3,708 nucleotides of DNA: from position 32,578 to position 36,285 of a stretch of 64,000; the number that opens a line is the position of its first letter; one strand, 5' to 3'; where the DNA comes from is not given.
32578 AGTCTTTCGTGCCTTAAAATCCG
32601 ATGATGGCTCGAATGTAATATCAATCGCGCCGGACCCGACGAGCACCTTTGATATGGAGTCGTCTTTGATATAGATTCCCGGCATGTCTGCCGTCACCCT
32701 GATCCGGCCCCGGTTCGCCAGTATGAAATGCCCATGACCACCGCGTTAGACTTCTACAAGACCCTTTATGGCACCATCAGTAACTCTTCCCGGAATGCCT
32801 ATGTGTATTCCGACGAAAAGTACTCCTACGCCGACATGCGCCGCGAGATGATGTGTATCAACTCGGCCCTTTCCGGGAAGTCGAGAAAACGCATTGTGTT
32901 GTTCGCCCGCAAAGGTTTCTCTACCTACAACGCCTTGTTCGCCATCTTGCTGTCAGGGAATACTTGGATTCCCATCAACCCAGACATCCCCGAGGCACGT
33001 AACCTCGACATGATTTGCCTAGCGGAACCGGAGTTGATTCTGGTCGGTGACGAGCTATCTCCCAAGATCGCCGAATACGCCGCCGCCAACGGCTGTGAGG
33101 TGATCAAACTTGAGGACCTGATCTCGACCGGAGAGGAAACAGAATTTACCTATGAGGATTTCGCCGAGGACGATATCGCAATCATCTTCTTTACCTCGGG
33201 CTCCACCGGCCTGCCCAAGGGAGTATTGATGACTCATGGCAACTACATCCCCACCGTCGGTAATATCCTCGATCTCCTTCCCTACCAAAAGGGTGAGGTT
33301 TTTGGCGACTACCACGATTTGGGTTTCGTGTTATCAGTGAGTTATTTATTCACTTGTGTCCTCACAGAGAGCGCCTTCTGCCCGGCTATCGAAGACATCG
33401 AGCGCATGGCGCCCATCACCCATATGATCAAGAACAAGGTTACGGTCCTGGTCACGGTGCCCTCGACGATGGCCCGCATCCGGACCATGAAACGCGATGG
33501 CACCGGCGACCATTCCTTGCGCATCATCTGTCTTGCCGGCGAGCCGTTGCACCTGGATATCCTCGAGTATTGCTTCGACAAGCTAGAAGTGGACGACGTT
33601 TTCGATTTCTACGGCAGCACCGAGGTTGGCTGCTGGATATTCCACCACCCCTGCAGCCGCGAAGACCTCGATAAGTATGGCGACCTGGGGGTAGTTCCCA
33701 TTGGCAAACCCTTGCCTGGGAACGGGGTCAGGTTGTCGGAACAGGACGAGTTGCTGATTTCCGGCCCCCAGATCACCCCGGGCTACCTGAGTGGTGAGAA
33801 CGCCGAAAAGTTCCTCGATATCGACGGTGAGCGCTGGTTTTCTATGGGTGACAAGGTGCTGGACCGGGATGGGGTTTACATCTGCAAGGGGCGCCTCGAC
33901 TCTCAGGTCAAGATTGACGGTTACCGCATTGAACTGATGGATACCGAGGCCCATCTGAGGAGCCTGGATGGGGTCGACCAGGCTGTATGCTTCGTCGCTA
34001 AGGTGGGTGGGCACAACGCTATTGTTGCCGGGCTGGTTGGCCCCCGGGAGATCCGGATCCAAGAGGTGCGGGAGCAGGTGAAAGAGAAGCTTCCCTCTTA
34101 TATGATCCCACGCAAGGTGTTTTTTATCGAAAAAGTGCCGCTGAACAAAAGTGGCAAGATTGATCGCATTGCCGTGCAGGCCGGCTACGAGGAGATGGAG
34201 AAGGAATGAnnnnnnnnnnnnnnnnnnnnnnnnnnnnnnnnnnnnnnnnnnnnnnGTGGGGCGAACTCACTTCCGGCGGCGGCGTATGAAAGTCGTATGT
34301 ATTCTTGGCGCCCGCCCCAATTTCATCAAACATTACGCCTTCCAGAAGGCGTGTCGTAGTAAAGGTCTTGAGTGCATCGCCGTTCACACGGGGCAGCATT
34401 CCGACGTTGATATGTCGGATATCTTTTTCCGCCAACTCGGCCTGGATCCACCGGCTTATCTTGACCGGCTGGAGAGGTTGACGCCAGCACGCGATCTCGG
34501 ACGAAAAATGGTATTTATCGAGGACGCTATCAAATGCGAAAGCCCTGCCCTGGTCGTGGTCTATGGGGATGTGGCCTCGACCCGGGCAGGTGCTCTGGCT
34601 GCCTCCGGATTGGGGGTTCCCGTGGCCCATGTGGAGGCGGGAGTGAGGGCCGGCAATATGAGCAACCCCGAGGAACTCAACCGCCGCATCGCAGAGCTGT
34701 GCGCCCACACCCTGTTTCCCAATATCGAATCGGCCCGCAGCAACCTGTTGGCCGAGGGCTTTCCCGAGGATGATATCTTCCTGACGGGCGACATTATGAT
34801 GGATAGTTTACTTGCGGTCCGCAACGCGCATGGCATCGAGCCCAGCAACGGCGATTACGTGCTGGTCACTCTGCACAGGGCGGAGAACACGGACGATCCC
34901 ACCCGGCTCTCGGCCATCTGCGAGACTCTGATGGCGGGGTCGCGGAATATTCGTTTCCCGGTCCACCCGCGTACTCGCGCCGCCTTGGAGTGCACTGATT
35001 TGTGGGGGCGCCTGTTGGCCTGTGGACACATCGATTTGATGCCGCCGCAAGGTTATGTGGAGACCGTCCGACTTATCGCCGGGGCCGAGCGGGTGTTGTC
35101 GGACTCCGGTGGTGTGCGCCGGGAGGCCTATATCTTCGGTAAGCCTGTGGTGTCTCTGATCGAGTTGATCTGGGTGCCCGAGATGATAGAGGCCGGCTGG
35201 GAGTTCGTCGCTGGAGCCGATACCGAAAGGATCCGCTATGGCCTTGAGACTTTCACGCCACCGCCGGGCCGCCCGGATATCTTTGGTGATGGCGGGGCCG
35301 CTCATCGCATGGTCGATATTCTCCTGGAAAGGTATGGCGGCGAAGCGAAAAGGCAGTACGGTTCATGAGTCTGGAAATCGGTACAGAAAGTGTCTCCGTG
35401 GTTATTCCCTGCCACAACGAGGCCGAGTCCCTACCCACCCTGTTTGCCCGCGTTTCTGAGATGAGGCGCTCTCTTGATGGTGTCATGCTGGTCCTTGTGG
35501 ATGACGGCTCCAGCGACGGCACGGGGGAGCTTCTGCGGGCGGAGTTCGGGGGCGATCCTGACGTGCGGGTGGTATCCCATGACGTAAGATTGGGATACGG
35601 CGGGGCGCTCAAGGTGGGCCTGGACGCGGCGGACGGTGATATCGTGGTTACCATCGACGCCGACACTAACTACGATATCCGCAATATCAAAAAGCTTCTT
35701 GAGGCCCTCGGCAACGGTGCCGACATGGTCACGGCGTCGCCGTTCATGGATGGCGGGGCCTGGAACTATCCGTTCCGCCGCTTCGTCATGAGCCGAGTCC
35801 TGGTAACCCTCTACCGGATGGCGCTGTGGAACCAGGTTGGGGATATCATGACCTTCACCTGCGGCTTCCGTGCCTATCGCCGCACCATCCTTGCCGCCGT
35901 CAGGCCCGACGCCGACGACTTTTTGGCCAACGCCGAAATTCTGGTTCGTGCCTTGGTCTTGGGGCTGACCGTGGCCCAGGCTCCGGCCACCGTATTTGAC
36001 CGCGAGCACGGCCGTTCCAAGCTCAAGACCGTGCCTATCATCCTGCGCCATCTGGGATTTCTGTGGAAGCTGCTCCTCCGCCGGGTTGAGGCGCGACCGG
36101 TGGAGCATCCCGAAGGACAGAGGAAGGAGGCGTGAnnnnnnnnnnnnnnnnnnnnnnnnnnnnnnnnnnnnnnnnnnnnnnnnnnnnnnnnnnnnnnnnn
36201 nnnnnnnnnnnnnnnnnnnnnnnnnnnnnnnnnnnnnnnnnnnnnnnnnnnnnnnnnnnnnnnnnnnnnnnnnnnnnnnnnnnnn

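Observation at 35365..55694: Arn-like (aminoarabinose-type) lipid-linked amino-sugar transfer module embedded in the island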

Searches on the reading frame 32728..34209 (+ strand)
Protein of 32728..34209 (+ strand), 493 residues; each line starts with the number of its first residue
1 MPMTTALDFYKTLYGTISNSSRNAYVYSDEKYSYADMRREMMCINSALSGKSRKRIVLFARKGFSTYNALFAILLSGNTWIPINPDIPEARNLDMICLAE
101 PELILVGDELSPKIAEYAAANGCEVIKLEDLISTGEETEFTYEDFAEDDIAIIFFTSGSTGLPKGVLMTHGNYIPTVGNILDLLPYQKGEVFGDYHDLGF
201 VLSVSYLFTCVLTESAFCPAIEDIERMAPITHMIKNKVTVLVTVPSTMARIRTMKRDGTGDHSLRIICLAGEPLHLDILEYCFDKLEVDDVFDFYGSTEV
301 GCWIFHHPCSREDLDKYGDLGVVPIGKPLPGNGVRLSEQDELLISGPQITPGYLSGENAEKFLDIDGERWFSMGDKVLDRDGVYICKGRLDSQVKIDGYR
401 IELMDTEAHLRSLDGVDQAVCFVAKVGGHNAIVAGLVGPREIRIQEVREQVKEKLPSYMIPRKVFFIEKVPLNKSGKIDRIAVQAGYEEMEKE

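Call 7: search_protein_families(library=pfam, proteins=[window:32728-34209:+], max_evalue=0.01)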
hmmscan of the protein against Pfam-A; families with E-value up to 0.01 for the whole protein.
window:32728-34209:+ (493 aa): 2 families
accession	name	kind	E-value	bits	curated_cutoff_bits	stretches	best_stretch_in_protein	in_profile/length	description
PF00501.34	AMP-binding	-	5.1e-44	151.1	29.9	1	21-354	10-384/384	AMP-binding enzyme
PF13193.12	AMP-binding_C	-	1.4e-07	32.7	24.5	1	407-477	3-76/76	AMP-binding enzyme C-terminal domain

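Call 93: search_protein_families(library=ncbifam, proteins=[window:32728-34209:+], max_evalue=0.001)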
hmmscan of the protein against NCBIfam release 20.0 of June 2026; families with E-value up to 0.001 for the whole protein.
window:32728-34209:+ (493 aa): 97 families (the best 25 are shown)
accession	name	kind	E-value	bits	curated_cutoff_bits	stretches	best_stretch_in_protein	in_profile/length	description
TIGR01733.1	AA-adenyl-dom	subfamily_domain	9.8e-61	205.8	317.4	1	33-420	1-408/409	amino acid adenylation domain-containing protein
NF003417.0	PRK04813.1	subfamily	1.3e-55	188.9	476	1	19-484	16-500/505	D-alanine--poly(phosphoribitol) ligase subunit DltA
TIGR01734.1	D-ala-DACP-lig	equivalog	2.7e-52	178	559.85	1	21-484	15-499/504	D-alanine--poly(phosphoribitol) ligase subunit DltA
NF004282.0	PRK05691.1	subfamily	6.1e-43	145.3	4090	1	20-483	1145-1622/4334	non-ribosomal peptide synthase/polyketide synthase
NF047350.1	aureusi_NRPS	equivalog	3e-42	143.8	2500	1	20-481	1448-1906/2373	aureusimine non-ribosomal peptide synthetase AusA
TIGR03098.1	ligase_PEP_1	hypoth_equivalog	4e-37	127.9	592.35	1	22-485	16-516/517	acyl-CoA ligase (AMP-forming), exosortase A system-associated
TIGR01923.1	menE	equivalog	1.2e-34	120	330.15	1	34-482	2-441/442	o-succinylbenzoate--CoA ligase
NF004837.0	PRK06187.1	subfamily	2.5e-34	118.4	476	1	18-491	20-526/531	long-chain-fatty-acid--CoA ligase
NF007605.2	PRK10252.1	equivalog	3.6e-31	107.6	2400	1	25-483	473-957/1292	enterobactin non-ribosomal peptide synthetase EntF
NF038078.1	NRPS_MxcG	equivalog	1.7e-30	105.1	2300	1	56-485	509-958/1442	myxochelin non-ribosomal peptide synthetase MxcG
NF002966.0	PRK03640.1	equivalog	3.1e-29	101.9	556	1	21-485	17-478/483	o-succinylbenzoate--CoA ligase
NF006386.0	PRK08633.1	equivalog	1.5e-28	99.1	1221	1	140-480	774-1134/1147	acyl-[ACP]--phospholipid O-acyltransferase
NF005702.0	PRK07514.1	subfamily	6.5e-28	97.3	558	1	10-489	6-502/506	malonyl-CoA synthase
NF004114.0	PRK05605.1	equivalog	7.4e-28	97.2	766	1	129-490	199-572/575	long-chain-fatty-acid--CoA ligase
NF041803.1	NRPS_SolG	exception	3.3e-27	94.5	2200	1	26-483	581-1070/1163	solanimycin non-ribosomal peptide synthetase SolG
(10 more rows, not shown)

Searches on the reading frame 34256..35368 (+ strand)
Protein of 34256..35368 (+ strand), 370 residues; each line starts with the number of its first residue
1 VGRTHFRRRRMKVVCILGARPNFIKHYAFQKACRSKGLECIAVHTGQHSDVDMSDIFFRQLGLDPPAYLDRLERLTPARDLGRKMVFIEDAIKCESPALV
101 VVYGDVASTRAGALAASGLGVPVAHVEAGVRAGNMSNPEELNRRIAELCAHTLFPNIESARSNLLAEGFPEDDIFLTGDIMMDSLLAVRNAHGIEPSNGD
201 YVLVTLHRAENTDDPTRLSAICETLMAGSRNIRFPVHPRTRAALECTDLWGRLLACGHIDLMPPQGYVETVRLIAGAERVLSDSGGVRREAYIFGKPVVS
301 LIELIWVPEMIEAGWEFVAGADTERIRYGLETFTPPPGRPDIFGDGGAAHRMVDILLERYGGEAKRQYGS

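Call 3: search_protein_families(library=pfam, proteins=[window:34256-35368:+], max_evalue=0.01)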
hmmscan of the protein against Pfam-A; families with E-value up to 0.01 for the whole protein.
window:34256-35368:+ (370 aa): 1 family
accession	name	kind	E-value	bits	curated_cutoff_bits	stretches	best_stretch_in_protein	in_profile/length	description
PF02350.25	Epimerase_2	-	1.4e-74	251.5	30.6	1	34-356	5-346/347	UDP-N-acetylglucosamine 2-epimerase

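Call 93: search_protein_families(library=ncbifam, proteins=[window:34256-35368:+], max_evalue=0.001)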
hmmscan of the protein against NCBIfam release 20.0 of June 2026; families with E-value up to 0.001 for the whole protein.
window:34256-35368:+ (370 aa): 2 families
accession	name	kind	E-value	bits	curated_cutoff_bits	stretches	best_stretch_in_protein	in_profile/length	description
TIGR00236.1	wecB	equivalog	3.3e-63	214.1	210.15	1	11-358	1-364/366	non-hydrolyzing UDP-N-acetylglucosamine 2-epimerase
TIGR03568.1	NeuC_NnaA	equivalog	2.5e-10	39.8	235.9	1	67-209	64-211/365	UDP-N-acetylglucosamine 2-epimerase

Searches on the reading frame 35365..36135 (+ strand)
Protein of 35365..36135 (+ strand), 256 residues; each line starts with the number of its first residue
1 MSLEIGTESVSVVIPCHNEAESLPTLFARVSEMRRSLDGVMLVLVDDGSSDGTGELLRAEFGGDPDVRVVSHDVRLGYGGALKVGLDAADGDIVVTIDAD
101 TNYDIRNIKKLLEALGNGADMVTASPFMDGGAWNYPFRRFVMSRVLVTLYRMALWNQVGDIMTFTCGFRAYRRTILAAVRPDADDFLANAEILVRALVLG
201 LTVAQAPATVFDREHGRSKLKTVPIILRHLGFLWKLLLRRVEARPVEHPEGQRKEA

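Call 3: search_protein_families(library=pfam, proteins=[window:35365-36135:+], max_evalue=0.01)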
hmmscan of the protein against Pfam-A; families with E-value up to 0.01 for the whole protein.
window:35365-36135:+ (256 aa): 4 families
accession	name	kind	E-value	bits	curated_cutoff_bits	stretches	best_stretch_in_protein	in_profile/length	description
PF00535.33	Glycos_transf_2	-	2.9e-28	99.3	23.3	1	11-177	1-165/168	Glycosyl transferase family 2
PF13641.12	Glyco_tranf_2_3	-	2.3e-07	31.5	27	1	10-183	3-179/230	Glycosyltransferase like family 2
PF13506.12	Glyco_transf_21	-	0.0087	16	21.7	0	82-132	22-75/174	Glycosyl transferase family 21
PF13704.12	Glyco_tranf_2_4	-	0.0098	16.8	27.5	0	40-100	20-81/98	Glycosyl transferase family 2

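Call 9: search_protein_families(library=ncbifam, proteins=[window:35365-36135:+], max_evalue=0.01)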
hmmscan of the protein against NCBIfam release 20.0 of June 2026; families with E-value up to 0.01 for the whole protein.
window:35365-36135:+ (256 aa): 20 families
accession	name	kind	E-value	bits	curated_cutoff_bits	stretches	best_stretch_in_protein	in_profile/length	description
NF007986.1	PRK10714.1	equivalog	5.8e-22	78.1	529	1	8-223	6-213/316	undecaprenyl-phosphate 4-deoxy-4-formamido-L-arabinose transferase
NF041391.1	DPhHxTase_Halo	equivalog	2e-19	69.4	375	1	18-221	5-193/213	dolichyl-phosphate hexose transferase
TIGR04182.1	glyco_TIGR04182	equivalog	6.1e-15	55.4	325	1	10-221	2-202/293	S-layer glycoprotein N-glycosyltransferase AglJ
TIGR03937.1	PgaC_IcaA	equivalog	1.2e-14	54.2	422.3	1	7-120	44-155/407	poly-beta-1,6-N-acetyl-D-glucosamine synthase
NF058614.1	PPMAGASynPpgS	equivalog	7.2e-14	51.7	370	1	10-220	2-206/226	polyprenyl-phospho-N-acetylgalactosaminyl synthase PpgS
TIGR03965.1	mycofact_glyco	equivalog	1.2e-12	47.5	280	1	7-114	73-178/467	mycofactocin biosynthesis glycosyltransferase MftF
NF047588.1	GlcsyltransPgfSStrep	equivalog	1.4e-12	47.5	500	1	10-131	3-126/308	glycosyltransferase PgfS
NF041875.1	EPS_EpsD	equivalog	5.5e-11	42.4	370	1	10-125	1-114/325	exopolysaccharide biosynthesis glycosyltransferase EpsD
TIGR04283.1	glyco_like_mftF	equivalog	6.2e-11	42.3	182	1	10-117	1-100/221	TIGR04283 family arsenosugar biosynthesis glycosyltransferase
NF010496.0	PRK13915.1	equivalog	1.5e-09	37.3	262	1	7-115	30-142/307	glucosyl-3-phosphoglycerate synthase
NF007482.0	PRK10073.1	equivalog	8.2e-09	34.9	423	1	7-113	5-108/334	glycosyltransferase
NF041394.1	GtaseAglG_Halo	equivalog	2.8e-07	30.1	440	1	10-123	3-114/304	glucosyl-dolichyl phosphate glucuronosyltransferase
NF045692.1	OglycostaseCruG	equivalog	4e-07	29.3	600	1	9-126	42-164/386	2'-O-glycosyltransferase CruG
TIGR04242.1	nodulat_NodC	equivalog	6e-07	28.8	550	1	8-116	48-157/395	chitooligosaccharide synthase NodC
NF047683.1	TeichurnBiosyTuaG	equivalog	1.7e-06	27.8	400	1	8-114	6-110/252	teichuronic acid biosynthesis protein TuaG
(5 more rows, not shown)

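Call 63: search_solved_structures(query=window:35365-36135:+, max_evalue=0.001, show_alignments=1)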
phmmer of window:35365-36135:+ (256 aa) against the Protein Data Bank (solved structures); distinct sequences matched with E-value up to 0.001: 20.
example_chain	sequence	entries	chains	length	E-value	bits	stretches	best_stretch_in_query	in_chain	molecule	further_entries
5mlz_A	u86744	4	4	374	1.1e-26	96.9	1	8-234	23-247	Dolichol monophosphate mannose synthase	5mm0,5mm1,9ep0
9bhc_C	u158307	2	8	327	1.1e-16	64.1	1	8-222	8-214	Undecaprenyl-phosphate 4-deoxy-4-formamido-L-arabinose transferase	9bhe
8vxh_A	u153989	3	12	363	1.5e-16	63.7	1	8-222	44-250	Undecaprenyl-phosphate 4-deoxy-4-formamido-L-arabinose transferase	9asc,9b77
9hwj_A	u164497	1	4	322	9.8e-16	61.1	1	8-223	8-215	Undecaprenyl-phosphate 4-deoxy-4-formamido-L-arabinose transferase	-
5ekp_C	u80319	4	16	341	3.7e-12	49.4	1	7-160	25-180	Uncharacterized glycosyltransferase sll0501 | Glycosyltransferase sll0501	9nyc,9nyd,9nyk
9nye_A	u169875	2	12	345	3.8e-12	49.3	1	7-160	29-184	Glycosyltransferase sll0501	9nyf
5eke_A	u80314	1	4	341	8.4e-12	48.2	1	7-160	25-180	Uncharacterized glycosyltransferase sll0501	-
2z87_A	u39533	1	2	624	6.5e-07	32.2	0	8-116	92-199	Chondroitin synthase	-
2z86_A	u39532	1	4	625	6.5e-07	32.2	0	8-116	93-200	Chondroitin synthase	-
6yv7_A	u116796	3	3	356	6.8e-07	32.1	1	10-107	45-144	Glycosyl transferase, family 2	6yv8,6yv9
6yv7_B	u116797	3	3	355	6.8e-07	32.1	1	10-107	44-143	Glycosyl transferase, family 2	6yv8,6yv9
9jma_A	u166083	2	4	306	4e-05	26.3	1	10-123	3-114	GalNAc(5)-diNAcBac-PP-undecaprenol beta-1,3-glucosyltransferase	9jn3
3bcv_A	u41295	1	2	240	7.8e-05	25.4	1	9-104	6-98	Putative glycosyltransferase protein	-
8bz4_A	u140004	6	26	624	0.00015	24.4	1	9-140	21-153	Glycosyltransferase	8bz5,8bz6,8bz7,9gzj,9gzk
8bz8_A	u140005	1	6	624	0.00015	24.4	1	9-140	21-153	Glycosyltransferase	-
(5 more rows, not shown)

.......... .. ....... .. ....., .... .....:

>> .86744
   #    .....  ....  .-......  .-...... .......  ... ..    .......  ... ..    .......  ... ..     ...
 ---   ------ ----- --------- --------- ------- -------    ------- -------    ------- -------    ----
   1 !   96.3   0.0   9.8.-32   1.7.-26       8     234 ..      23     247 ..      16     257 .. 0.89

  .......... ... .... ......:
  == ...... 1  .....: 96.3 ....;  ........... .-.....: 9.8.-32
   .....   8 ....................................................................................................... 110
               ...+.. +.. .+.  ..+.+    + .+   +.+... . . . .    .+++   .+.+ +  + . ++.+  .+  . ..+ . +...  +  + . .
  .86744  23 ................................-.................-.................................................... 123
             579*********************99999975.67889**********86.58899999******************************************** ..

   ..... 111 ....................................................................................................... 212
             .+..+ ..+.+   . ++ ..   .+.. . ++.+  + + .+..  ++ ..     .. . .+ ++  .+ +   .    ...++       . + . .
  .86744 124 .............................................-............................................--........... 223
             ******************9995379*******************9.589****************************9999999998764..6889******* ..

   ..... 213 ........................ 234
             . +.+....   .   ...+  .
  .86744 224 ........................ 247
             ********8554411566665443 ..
